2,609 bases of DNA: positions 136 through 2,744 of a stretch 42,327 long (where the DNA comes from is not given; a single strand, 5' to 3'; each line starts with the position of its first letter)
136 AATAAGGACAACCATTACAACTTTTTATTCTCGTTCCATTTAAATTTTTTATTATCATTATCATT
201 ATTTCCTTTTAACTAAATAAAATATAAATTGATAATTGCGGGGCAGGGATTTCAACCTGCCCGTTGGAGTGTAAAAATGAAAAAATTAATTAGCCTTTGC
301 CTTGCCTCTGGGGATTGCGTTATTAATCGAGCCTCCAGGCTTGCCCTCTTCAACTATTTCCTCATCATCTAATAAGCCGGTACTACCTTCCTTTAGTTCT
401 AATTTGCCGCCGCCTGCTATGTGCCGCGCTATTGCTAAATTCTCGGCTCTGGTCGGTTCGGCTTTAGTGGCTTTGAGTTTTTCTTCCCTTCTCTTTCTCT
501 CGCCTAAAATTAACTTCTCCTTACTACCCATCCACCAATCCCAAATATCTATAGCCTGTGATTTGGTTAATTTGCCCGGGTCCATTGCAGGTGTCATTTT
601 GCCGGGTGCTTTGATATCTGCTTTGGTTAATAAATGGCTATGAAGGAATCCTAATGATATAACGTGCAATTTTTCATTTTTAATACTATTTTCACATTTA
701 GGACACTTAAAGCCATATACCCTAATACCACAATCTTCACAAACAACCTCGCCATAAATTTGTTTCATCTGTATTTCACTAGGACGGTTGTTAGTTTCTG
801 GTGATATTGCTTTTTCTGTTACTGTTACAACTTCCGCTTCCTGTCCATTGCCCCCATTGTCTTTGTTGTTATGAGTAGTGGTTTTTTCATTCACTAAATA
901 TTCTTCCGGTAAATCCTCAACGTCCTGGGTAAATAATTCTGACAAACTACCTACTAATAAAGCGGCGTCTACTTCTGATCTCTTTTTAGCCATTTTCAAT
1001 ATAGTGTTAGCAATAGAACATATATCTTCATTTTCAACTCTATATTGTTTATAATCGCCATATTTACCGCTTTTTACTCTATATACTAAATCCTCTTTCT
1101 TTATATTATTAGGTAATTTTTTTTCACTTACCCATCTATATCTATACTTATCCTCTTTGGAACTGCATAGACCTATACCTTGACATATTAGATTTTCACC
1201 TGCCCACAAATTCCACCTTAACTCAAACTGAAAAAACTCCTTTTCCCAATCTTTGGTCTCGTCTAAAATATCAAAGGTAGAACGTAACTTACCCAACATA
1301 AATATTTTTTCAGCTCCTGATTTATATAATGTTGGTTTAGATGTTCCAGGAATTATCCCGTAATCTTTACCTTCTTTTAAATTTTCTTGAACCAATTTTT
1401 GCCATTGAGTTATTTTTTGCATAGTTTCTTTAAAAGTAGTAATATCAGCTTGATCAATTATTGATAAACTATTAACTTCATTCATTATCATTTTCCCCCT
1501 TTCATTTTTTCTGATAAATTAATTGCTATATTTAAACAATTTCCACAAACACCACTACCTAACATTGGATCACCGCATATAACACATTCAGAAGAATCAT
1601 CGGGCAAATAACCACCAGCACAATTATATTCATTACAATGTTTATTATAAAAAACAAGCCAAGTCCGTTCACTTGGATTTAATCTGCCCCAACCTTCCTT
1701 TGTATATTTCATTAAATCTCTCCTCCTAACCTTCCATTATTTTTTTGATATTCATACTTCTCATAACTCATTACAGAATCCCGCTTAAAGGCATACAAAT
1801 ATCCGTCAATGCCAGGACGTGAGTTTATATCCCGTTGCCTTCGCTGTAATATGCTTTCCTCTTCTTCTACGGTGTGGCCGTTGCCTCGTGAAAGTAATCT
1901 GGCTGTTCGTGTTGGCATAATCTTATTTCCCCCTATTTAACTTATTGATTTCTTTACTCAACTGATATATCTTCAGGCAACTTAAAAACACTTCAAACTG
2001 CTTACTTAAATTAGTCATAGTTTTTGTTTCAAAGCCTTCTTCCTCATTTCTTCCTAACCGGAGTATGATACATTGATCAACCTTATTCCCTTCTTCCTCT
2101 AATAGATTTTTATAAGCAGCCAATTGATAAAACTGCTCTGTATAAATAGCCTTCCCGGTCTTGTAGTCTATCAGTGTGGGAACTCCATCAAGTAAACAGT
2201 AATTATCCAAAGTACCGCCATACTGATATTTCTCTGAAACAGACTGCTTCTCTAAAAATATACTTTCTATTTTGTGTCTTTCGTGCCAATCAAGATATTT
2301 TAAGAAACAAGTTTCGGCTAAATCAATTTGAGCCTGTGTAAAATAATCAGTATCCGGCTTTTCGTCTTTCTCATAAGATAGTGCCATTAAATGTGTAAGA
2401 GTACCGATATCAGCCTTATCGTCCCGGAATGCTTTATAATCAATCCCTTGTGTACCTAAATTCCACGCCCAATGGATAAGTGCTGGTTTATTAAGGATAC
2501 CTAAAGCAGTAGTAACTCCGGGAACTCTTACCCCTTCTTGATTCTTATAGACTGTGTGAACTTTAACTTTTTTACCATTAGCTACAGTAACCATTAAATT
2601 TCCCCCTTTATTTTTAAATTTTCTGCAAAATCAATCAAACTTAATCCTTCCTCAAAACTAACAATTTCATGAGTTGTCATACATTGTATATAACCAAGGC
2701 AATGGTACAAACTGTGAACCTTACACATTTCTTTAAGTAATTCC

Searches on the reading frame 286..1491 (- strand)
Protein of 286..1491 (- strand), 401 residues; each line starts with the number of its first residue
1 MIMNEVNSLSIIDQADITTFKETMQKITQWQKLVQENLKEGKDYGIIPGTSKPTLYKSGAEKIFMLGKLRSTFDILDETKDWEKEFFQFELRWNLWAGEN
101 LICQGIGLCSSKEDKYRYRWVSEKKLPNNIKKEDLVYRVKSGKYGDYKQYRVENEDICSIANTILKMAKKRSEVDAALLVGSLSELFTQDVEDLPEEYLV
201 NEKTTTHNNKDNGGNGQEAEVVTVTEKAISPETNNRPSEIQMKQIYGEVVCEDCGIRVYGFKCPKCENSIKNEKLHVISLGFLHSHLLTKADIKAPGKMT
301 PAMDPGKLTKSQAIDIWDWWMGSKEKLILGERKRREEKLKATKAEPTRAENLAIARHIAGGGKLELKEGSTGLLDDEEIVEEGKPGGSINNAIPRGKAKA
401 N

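Call 76: search_protein_families(library=pfam, max_evalue=0.0001, proteins=[window:286-1491:-])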
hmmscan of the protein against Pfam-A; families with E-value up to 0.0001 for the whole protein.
window:286-1491:- (401 aa): 0 families

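Call 106: search_protein_families(library=phrogs, proteins=[window:286-1491:-], max_evalue=0.00001)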
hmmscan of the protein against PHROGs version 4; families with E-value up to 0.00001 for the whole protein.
window:286-1491:- (401 aa): 1 family
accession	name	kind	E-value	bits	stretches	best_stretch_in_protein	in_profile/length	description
phrog_10048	-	unknown function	8.4e-62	209.9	1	2-209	7-184/273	-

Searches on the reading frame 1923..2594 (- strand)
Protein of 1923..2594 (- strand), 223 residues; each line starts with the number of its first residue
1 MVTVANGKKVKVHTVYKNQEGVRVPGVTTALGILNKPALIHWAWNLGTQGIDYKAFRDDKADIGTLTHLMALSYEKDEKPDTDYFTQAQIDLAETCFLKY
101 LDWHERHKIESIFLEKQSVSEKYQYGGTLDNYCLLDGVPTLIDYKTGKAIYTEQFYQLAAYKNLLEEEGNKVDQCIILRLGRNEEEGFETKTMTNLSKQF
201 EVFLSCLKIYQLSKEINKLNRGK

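Call 76: search_protein_families(library=pfam, max_evalue=0.0001, proteins=[window:1923-2594:-])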
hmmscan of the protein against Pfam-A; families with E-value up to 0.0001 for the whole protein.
window:1923-2594:- (223 aa): 0 families

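Call 106: search_protein_families(library=phrogs, proteins=[window:1923-2594:-], max_evalue=0.00001)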
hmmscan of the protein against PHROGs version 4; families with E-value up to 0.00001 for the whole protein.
window:1923-2594:- (223 aa): 2 families
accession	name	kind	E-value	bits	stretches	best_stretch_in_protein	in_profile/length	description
phrog_298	-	DNA, RNA and nucleotide metabolism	1e-28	101.6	1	15-215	57-261/293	exonuclease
phrog_69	-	DNA, RNA and nucleotide metabolism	9.1e-07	29.2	1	61-174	146-256/501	exonuclease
